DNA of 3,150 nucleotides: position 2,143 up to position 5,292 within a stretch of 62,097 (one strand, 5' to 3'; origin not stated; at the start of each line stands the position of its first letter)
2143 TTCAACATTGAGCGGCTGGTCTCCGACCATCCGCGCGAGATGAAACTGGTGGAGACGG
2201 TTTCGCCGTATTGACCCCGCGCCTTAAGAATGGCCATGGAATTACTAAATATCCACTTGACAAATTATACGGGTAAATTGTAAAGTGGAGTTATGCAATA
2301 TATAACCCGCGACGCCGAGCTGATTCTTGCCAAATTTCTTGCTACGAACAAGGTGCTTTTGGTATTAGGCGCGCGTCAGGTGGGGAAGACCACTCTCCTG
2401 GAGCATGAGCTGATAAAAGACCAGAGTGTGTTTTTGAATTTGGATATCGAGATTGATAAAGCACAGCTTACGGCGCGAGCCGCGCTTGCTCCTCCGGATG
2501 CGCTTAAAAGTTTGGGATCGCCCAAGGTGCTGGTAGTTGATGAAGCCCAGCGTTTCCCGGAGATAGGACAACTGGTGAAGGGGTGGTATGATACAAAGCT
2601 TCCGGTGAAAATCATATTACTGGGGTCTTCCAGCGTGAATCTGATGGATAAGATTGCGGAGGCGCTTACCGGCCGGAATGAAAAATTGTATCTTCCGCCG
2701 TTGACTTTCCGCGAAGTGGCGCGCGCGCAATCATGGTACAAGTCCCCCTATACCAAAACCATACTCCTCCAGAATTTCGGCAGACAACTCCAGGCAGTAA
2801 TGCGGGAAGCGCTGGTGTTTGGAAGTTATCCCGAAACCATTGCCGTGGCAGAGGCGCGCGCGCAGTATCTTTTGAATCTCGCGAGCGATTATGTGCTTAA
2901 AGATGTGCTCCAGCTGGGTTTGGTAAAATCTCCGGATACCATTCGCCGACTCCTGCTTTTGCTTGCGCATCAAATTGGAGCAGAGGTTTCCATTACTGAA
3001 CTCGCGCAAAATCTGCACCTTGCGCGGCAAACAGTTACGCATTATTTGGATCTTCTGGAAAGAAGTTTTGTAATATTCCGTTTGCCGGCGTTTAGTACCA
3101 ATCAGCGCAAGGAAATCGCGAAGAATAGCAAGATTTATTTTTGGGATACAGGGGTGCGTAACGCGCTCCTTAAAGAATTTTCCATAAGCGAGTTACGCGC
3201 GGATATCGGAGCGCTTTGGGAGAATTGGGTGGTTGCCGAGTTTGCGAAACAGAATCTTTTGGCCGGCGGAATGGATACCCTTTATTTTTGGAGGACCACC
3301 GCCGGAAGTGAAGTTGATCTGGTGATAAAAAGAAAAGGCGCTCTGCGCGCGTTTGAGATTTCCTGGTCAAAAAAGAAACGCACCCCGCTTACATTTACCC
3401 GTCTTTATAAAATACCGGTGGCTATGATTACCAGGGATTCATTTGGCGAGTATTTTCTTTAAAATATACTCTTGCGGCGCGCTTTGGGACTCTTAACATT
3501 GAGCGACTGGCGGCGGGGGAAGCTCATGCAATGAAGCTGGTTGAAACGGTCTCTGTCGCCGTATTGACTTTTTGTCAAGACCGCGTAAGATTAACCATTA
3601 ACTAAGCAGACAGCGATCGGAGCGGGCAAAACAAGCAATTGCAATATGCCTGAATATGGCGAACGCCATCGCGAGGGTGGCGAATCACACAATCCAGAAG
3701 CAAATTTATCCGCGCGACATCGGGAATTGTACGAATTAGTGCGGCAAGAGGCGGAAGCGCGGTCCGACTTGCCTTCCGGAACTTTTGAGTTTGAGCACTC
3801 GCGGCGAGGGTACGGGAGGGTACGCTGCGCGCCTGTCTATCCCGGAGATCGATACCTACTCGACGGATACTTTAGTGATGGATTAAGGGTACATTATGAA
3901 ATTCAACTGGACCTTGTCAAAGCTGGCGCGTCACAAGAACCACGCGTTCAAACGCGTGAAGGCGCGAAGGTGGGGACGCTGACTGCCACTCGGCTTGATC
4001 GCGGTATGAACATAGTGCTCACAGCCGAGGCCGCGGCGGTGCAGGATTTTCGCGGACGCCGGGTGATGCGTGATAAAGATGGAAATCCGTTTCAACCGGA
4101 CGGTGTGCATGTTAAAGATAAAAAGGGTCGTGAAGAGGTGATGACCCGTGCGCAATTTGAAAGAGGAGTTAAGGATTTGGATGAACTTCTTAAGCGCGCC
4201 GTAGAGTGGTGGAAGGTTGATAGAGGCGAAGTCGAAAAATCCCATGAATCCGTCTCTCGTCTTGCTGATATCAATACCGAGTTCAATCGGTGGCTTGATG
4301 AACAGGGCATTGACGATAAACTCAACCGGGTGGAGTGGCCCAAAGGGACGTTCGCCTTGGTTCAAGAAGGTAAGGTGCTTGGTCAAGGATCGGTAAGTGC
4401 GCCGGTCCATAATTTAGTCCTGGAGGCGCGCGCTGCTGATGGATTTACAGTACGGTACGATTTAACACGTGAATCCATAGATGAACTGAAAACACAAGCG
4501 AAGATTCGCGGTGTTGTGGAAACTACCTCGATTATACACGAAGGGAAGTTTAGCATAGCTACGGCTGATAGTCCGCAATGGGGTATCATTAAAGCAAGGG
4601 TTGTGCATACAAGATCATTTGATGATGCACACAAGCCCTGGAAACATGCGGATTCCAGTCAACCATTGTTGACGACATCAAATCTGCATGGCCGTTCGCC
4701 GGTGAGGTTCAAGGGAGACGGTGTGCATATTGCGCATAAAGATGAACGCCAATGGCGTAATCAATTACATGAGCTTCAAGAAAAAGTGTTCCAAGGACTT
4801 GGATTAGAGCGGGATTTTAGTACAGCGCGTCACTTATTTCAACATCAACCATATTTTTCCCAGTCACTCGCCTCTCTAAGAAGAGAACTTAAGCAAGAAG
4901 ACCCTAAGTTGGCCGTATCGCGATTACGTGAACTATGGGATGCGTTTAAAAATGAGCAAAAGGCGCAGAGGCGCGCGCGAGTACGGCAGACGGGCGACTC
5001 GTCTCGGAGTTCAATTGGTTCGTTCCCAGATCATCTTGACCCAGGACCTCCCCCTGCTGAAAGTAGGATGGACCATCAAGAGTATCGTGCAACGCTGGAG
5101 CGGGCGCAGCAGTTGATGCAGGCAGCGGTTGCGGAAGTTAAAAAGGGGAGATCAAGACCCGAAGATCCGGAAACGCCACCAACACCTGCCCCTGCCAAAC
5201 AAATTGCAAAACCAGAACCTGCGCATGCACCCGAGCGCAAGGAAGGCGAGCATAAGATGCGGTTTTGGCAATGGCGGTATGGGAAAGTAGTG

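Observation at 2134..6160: Three diverging copies of one gene's 3' end bracket two single-gene cassettes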

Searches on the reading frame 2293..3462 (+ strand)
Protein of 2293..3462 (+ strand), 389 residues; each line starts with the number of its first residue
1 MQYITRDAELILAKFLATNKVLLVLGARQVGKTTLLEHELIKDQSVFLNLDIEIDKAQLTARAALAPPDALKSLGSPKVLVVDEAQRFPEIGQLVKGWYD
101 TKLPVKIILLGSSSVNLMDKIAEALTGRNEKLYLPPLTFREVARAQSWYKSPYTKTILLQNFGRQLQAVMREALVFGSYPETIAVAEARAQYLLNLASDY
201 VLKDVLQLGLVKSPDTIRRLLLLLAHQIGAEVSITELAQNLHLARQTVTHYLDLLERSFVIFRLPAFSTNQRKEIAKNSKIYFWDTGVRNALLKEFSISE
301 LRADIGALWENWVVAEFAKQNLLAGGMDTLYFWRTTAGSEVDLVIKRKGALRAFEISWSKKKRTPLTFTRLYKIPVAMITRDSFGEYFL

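Call 5: search_protein_families(library=pfam, proteins=[window:2293-3462:+], max_evalue=0.01)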
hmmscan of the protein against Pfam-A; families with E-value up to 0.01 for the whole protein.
window:2293-3462:+ (389 aa): 5 families
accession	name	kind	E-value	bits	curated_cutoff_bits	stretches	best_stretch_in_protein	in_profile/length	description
PF13635.12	DUF4143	-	2.2e-42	145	28.1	1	203-358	2-159/160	Domain of unknown function (DUF4143)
PF13173.12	AAA_14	-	5.7e-25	88.2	27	1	19-142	2-128/129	AAA domain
PF13401.12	AAA_22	-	2.4e-05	25.1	27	0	69-114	77-125/130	AAA domain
PF13412.12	HTH_24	-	0.0038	17.2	21.9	0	218-257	6-43/48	Winged helix-turn-helix DNA-binding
PF08279.18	HTH_11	-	0.0043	17.4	25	1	219-259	4-43/55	HTH domain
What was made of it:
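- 2293..3462 (+): Module 1 cargo: AAA_14/DUF4143 ATPase, which matches the PADLOC single-gene defence candidate PDC-S01. Pfam, call 5.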

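Call 28: search_protein_families(library=phrogs, proteins=[window:2293-3462:+], max_evalue=0.01)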
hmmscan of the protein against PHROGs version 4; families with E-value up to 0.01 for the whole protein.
window:2293-3462:+ (389 aa): 0 families

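Call 29: search_protein_families(library=padloc, proteins=[window:2293-3462:+], max_evalue=0.01)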
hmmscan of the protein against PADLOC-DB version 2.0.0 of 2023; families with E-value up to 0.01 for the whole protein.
window:2293-3462:+ (389 aa): 8 families
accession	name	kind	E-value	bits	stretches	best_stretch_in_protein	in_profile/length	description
PDLC04789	PDC-S01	-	1.9e-112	374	1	4-387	2-372/375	-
PDLC04790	PDC-S01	-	1.3e-72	242.8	1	1-361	8-370/422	-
PDLC04787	PDC-S01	-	1e-46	157.7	1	2-362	9-361/412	-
PDLC04791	PDC-S01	-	1e-36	124.5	2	170-363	158-356/395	-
PDLC04788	PDC-S01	-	6.9e-22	76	1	18-356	18-380/448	-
PDLC04786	PDC-S01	-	5.3e-18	63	1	18-362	19-390/439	-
PDLC04792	PDC-S01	-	5.8e-13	46.2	2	5-150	3-159/452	-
PDLC04140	mad8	-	0.0027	15.3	1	16-207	24-151/314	mads_8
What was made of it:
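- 2293..3462 (+): PADLOC E 1.9e-112, call 29.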

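Call 31: find_homologous_proteins(query=window:2293-3462:+, max_evalue=1e-30)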
Query window:2293-3462:+ (389 aa): 7633 proteins with E <= 1e-30 among 8000 candidates; the best 120 are listed.
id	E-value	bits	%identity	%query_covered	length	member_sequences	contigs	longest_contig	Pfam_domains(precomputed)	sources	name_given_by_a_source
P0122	2.9e-249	844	100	100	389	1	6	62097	PF13173.13,PF13635.13,PF13401.13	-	-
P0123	5.4e-168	577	66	99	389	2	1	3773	PF13173.13,PF13635.13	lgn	-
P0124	1.3e-154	533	61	100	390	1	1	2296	PF13173.13,PF13635.13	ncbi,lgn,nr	ncbi:ATP-binding protein [Candidatus Uhrbacteria bacterium]|nr:ATP-binding protein [Candidatus Uhrba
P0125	3.5e-151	522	62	97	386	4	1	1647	PF13173.13,PF13635.13,PF13401.13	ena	-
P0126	6.9e-151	521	62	97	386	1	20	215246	PF13173.13,PF13635.13,PF13401.13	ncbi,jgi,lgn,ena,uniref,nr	ncbi:MAG: AAA ATPase [Parcubacteria group bacterium GW2011_GWC2_44_17]|uniref:AAA+ ATPase domain-con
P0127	6.9e-151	521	62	97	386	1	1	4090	PF13173.13,PF13635.13,PF13401.13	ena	-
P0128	1.2e-150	520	62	97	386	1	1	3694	PF13173.13,PF13635.13,PF13401.13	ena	-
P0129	1.2e-150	520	61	97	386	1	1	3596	PF13173.13,PF13635.13,PF13401.13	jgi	-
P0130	1.2e-150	520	62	97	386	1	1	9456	PF13173.13,PF13635.13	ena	-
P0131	1.2e-150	520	62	97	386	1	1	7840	PF13173.13,PF13635.13,PF13401.13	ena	-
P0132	2.1e-150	519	62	97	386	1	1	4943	PF13173.13,PF13635.13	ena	-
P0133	3.3e-150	518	61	97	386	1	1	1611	PF13173.13,PF13635.13,PF13401.13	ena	-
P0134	2.8e-149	515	61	97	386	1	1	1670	PF13173.13,PF13635.13,PF13401.13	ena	-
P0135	1.3e-148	513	61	97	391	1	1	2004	PF13173.13,PF13635.13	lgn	-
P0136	1.5e-148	513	61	97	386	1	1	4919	PF13173.13,PF13635.13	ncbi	-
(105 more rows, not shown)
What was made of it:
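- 2293..3462 (+): The nearest homologue is 66% identical (call 31).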

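Call 33: find_encoding_contigs(protein=P0123, flank=6000, max_places=3)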
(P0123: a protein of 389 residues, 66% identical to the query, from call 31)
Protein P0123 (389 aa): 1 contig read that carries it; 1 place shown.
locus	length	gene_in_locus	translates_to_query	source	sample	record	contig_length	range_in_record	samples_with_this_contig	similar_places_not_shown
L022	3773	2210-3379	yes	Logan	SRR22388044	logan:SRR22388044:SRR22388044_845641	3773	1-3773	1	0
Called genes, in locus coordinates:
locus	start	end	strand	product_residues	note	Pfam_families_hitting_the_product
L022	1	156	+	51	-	?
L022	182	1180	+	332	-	PF02779:Transket_pyr, PF02780:Transketolase_C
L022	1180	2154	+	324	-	PF00294:PfkB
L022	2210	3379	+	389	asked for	PF13173:AAA_14, PF13635:DUF4143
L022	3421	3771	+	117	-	?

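Call 34: find_encoding_contigs(protein=P0124, flank=6000, max_places=3)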
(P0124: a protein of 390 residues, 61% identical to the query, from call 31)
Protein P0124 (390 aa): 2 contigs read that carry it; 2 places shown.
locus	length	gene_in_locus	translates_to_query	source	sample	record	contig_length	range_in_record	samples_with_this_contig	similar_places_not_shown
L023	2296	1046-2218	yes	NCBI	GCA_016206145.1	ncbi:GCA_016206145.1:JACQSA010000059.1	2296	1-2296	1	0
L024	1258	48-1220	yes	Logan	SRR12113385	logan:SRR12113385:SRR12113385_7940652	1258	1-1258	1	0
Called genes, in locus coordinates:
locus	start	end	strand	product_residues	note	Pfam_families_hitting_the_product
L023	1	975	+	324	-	?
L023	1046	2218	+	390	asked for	PF13173:AAA_14, PF13635:DUF4143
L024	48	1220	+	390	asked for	PF13173:AAA_14, PF13635:DUF4143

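Call 35: find_encoding_contigs(protein=P0126, flank=6000, max_places=8)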
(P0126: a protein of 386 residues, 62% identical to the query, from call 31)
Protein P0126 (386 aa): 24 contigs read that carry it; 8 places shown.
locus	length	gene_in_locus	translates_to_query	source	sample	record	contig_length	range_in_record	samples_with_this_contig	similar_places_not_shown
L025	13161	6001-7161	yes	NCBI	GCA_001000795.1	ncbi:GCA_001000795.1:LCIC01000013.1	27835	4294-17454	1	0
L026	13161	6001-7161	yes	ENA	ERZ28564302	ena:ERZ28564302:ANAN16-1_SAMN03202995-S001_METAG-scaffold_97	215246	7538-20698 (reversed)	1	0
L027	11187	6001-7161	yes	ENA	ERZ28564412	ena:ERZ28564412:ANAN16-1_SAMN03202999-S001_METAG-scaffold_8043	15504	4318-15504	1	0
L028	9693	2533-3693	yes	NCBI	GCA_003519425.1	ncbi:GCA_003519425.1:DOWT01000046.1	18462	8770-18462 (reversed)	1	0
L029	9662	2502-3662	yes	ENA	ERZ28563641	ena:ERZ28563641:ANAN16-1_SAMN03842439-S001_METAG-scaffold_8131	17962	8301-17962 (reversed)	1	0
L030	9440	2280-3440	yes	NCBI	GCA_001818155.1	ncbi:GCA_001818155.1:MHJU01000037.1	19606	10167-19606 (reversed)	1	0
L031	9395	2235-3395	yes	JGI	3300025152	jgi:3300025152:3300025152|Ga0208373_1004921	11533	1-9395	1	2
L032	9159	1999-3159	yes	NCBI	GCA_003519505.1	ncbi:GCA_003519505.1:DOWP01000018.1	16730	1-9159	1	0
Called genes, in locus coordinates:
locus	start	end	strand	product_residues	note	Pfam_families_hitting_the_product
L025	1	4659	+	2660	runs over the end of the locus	PF01464:SLT, PF13360:PQQ_2 (faint), PF07593:UnbV_ASPIC (faint), PF25788:Ig_Rha78A_N (weak), PF13517:FG-GAP_3, PF00082:Peptidase_S8, PF13385:Laminin_G_3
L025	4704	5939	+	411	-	PF00926:DHBP_synthase, PF00925:GTP_cyclohydro2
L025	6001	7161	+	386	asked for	PF13173:AAA_14, PF13401:AAA_22 (faint), PF13635:DUF4143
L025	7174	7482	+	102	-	-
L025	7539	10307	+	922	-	PF13757:VIT_2, PF08487:VIT, PF05762:VWA_CoxE (weak), PF00092:VWA, PF10138:vWA-TerF-like (faint), PF13519:VWA_2, PF13768:VWA_3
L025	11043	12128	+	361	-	PF00383:dCMP_cyt_deam_1, PF14437:MafB19-deam, PF01872:RibD_C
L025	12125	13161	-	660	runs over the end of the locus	-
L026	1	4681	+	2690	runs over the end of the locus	PF01464:SLT, PF13360:PQQ_2 (faint), PF07593:UnbV_ASPIC (faint), PF25788:Ig_Rha78A_N (weak), PF13517:FG-GAP_3, PF00082:Peptidase_S8, PF13385:Laminin_G_3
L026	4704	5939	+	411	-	PF00926:DHBP_synthase, PF00925:GTP_cyclohydro2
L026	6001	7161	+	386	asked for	PF13173:AAA_14, PF13401:AAA_22 (faint), PF13635:DUF4143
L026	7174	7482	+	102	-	-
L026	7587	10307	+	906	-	PF08487:VIT, PF13757:VIT_2, PF00092:VWA, PF05762:VWA_CoxE (weak), PF10138:vWA-TerF-like (faint), PF13519:VWA_2, PF13768:VWA_3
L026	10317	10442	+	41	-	-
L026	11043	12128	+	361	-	PF00383:dCMP_cyt_deam_1, PF14437:MafB19-deam, PF01872:RibD_C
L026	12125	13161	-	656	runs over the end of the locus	-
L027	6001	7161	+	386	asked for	PF13173:AAA_14, PF13401:AAA_22 (faint), PF13635:DUF4143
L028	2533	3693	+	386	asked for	PF13173:AAA_14, PF13401:AAA_22 (faint), PF13635:DUF4143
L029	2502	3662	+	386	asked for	PF13173:AAA_14, PF13401:AAA_22 (faint), PF13635:DUF4143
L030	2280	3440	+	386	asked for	PF13173:AAA_14, PF13401:AAA_22 (faint), PF13635:DUF4143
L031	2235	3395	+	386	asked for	PF13173:AAA_14, PF13401:AAA_22 (faint), PF13635:DUF4143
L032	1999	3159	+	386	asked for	PF13173:AAA_14, PF13401:AAA_22 (faint), PF13635:DUF4143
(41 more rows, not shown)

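Call 90: find_related_loci(query=window:2293-3462:+, collection=viral_contigs, flank=6000)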
Query window:2293-3462:+ (389 aa) in viral_contigs; peptide patterns used: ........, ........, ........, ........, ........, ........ (x = any residue, [..] = any of these).
4 stretches matched a pattern, but none encodes a relative of the query by tblastn (E <= 1e-3).

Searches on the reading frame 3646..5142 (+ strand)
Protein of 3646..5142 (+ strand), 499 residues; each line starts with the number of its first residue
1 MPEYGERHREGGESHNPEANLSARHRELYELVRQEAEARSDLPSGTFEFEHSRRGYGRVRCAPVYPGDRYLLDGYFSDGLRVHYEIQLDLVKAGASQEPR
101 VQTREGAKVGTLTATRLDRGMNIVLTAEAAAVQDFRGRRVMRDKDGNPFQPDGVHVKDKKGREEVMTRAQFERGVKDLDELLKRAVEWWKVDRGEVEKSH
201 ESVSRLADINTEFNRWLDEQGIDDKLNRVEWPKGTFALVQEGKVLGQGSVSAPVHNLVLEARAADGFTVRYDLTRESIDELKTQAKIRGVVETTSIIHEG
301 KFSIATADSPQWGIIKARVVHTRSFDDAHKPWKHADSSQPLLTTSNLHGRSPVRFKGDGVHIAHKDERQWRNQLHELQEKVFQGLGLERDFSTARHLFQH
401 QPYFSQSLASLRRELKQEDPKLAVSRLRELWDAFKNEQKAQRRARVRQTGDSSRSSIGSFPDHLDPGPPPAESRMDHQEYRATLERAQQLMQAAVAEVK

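Call 94: predict_structure(protein=window:3646-5142:+)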
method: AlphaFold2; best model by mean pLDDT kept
length: 499 residues; sequences in the alignment: 1
mean_pLDDT: 37.4   pTM: 0.19
mean pLDDT of the five models: 37.4, 36.6, 33.1, 32.5, 31.2
residues with pLDDT >= 90: 0; 70-90: 1; 50-70: 81; < 50: 417
segments of 3 or more residues with pLDDT < 50: 1-21, 31-159, 186-206, 221-415, 447-475, 491-499
pLDDT, mean of each block of 10 residues (from residue 1): 37 38 57 41 30 30 36 38 37 26 25 26 26 24 38 44 54 57 48 35 46 56 37 31 35 27 30 31 25 26 29 28 25 24 22 21 33 44 41 39 42 46 59 63 52 36 35 44 54 38
secondary structure, 60 per line:
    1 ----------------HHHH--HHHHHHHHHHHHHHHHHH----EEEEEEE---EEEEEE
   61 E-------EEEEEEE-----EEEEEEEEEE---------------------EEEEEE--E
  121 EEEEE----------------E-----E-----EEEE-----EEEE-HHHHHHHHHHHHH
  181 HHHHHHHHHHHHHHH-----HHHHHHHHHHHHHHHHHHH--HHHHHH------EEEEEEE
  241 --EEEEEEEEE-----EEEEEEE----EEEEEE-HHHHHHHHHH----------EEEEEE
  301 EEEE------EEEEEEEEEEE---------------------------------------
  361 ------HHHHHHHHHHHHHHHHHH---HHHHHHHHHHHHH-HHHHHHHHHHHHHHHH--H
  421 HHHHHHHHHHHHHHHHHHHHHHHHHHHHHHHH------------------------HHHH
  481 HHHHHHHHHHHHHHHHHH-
elements in order: H17-20 H23-40 E45-51 E55-61 E69-75 E81-90 E112-117 E120-125 E154-157 E163-166 H168-195 H201-219 H222-227 E234-240 E243-251 E257-263 E268-273 H275-284 E295-304 E311-321 H367-384 H388-400 H402-417 H420-452 H477-498
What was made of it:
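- Tried and rejected: The N-terminal model was unusable at pLDDT 37 (call 94).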
